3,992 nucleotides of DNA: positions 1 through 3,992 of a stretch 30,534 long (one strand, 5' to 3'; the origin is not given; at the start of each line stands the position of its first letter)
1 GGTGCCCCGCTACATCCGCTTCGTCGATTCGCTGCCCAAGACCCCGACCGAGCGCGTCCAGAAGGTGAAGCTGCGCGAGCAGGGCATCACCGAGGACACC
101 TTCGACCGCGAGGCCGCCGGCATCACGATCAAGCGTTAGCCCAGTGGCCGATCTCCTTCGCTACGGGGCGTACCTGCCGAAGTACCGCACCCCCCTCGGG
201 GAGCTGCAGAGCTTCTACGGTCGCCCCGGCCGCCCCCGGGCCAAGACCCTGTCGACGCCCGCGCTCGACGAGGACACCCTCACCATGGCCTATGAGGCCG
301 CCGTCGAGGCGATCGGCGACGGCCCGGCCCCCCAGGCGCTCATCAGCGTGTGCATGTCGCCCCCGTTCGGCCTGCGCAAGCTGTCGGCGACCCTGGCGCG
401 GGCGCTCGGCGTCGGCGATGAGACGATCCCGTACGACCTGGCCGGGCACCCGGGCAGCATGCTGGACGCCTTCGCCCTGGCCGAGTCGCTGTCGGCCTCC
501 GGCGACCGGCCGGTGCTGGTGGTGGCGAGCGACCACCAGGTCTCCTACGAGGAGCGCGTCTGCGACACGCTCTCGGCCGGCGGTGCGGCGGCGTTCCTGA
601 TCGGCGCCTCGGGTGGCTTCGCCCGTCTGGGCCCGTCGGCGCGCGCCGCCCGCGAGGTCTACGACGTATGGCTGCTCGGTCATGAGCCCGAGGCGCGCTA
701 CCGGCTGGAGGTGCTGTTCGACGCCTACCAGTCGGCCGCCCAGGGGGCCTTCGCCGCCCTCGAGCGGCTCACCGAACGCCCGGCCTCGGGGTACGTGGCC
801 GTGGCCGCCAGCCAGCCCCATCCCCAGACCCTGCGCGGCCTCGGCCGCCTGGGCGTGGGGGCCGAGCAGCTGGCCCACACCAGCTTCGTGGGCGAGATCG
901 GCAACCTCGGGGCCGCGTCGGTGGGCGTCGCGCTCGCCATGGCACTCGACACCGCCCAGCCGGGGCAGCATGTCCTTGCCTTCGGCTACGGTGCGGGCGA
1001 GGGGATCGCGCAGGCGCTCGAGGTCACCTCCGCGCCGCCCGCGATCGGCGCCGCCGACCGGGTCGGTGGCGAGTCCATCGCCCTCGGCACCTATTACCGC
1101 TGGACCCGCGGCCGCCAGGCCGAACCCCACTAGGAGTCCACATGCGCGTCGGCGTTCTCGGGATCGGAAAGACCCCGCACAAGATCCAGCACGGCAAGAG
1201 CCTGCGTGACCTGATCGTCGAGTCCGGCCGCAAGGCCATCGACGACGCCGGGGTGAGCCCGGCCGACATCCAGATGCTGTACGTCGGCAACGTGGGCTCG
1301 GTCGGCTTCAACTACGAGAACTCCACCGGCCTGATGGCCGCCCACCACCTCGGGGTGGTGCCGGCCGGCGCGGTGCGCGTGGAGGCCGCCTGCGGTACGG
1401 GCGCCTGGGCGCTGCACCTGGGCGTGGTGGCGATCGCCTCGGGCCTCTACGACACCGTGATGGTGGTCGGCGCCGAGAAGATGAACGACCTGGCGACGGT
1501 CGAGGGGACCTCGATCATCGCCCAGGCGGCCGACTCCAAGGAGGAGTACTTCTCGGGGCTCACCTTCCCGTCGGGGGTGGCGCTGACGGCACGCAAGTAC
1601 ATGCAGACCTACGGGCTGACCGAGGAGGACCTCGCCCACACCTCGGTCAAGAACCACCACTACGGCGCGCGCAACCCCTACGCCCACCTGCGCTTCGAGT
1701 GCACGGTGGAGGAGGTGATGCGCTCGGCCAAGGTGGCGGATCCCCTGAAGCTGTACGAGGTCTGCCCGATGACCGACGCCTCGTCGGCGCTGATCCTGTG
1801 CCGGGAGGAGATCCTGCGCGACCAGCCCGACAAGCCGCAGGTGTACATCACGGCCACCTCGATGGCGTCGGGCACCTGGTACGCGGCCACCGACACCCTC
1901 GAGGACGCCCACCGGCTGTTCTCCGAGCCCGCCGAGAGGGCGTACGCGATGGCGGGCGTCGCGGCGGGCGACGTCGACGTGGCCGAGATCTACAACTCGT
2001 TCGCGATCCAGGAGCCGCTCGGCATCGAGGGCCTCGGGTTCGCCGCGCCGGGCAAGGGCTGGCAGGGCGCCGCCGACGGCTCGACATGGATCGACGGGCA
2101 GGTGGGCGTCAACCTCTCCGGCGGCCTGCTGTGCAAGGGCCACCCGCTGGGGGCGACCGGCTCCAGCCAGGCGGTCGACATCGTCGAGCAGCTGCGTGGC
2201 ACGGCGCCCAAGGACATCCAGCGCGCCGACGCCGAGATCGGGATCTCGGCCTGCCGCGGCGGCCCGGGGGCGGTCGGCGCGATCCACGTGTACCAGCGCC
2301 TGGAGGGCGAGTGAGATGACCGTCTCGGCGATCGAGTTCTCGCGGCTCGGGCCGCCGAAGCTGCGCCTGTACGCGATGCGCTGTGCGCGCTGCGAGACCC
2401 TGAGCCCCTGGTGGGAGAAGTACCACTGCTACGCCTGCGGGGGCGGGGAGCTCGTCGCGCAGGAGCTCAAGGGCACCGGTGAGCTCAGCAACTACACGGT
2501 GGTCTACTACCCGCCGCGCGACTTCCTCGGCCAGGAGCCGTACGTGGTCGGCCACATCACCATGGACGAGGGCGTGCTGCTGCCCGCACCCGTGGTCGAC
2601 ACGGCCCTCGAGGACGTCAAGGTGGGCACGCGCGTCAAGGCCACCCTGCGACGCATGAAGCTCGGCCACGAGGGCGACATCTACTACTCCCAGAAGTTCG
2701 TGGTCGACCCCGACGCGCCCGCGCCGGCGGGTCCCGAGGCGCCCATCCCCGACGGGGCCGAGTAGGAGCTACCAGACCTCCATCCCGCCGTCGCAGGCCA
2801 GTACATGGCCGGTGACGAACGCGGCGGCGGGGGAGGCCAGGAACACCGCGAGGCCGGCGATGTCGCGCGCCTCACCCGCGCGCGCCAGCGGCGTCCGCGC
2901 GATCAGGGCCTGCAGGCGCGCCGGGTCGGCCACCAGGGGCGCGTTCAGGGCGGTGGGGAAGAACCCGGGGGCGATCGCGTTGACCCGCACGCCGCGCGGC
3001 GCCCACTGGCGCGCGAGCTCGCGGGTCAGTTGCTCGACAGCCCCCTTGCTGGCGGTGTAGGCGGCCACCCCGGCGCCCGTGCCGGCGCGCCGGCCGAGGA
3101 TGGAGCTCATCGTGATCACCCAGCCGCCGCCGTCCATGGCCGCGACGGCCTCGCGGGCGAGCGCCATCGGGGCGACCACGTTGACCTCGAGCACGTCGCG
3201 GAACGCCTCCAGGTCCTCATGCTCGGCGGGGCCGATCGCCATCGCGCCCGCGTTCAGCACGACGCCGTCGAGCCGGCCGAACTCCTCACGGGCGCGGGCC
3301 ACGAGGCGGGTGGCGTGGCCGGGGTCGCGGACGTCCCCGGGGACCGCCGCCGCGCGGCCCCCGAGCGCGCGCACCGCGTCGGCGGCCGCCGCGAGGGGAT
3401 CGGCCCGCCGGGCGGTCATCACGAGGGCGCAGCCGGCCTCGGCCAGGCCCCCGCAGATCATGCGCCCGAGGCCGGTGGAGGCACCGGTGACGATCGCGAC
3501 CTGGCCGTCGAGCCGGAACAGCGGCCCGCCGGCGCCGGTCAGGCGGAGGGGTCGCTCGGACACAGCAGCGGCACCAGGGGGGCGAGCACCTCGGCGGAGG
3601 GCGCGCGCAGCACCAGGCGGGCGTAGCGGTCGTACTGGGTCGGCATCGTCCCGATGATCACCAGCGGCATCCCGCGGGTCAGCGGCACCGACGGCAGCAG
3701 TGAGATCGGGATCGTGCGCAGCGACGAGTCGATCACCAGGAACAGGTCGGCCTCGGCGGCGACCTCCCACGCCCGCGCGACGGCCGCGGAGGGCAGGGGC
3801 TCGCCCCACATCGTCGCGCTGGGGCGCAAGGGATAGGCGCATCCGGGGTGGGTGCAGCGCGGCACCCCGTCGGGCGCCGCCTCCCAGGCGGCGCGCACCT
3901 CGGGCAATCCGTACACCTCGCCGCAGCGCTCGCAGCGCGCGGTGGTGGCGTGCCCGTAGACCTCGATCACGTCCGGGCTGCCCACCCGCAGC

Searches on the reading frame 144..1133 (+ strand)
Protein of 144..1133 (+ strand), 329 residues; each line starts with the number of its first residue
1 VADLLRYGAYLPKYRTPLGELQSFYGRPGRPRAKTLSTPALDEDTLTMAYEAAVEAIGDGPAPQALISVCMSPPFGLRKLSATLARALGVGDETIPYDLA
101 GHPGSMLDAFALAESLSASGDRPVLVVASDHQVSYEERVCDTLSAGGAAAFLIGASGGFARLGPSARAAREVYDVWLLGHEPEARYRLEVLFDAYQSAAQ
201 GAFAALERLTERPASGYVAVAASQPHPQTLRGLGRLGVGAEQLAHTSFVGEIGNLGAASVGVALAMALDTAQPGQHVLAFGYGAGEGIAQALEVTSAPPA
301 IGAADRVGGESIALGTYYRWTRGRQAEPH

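Call 70: search_protein_families(library=pfam, proteins=[window:144-1133:+], max_evalue=0.001)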
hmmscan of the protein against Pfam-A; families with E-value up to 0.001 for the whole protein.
window:144-1133:+ (329 aa): 1 family
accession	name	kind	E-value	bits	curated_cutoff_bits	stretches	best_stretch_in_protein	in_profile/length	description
PF08541.16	ACP_syn_III_C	-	8.5e-06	26.3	26.6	1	235-286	30-81/90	3-Oxoacyl-[acyl-carrier-protein (ACP)] synthase III C terminal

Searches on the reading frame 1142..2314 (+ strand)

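Call 70: search_protein_families(library=pfam, proteins=[window:1142-2314:+], max_evalue=0.001)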
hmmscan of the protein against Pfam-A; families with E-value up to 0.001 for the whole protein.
window:1142-2314:+ (390 aa): 5 families
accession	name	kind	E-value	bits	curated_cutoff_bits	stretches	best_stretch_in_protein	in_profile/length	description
PF22691.2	Thiolase_C_1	-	6.3e-34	117.2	28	1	260-385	20-143/144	Thiolase C-terminal domain-like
PF00108.29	Thiolase_N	-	2.2e-25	90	26.4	1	18-223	20-260/260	Thiolase, N-terminal domain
PF02803.24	Thiolase_C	-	3.2e-09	36.9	27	1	265-378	29-117/123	Thiolase, C-terminal domain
PF00109.32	ketoacyl-synt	-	0.00011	22.4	20.8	0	76-123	166-213/252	Beta-ketoacyl synthase, N-terminal domain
PF08545.16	ACP_syn_III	-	0.00033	20.9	24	1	80-118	3-41/80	3-Oxoacyl-[acyl-carrier-protein (ACP)] synthase III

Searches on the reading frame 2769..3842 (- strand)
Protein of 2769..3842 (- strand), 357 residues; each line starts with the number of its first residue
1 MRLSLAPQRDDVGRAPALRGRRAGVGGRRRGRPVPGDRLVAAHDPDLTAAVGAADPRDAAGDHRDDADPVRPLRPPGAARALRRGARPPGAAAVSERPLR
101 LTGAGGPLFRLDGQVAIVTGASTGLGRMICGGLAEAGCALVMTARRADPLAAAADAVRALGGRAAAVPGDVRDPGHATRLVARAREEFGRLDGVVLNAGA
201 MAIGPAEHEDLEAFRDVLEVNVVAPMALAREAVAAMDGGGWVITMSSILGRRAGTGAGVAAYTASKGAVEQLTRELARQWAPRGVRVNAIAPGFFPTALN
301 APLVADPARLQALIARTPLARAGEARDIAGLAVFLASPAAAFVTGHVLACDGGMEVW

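Call 70: search_protein_families(library=pfam, proteins=[window:2769-3842:-], max_evalue=0.001)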
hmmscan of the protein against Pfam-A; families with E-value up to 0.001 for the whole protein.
window:2769-3842:- (357 aa): 4 families
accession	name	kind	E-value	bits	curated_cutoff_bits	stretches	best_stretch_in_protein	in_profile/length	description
PF13561.12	adh_short_C2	-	1.8e-57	195.1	27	1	120-354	1-235/236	Enoyl-(Acyl carrier protein) reductase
PF00106.31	adh_short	-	3.1e-49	167.6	26.6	1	114-305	1-192/195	short chain dehydrogenase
PF08659.16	KR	-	2.1e-14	54.3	22.6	1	116-279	3-166/180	KR domain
PF23441.1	SDR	-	3.1e-08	33.8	27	1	116-354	10-255/258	SDR-like rossmann domain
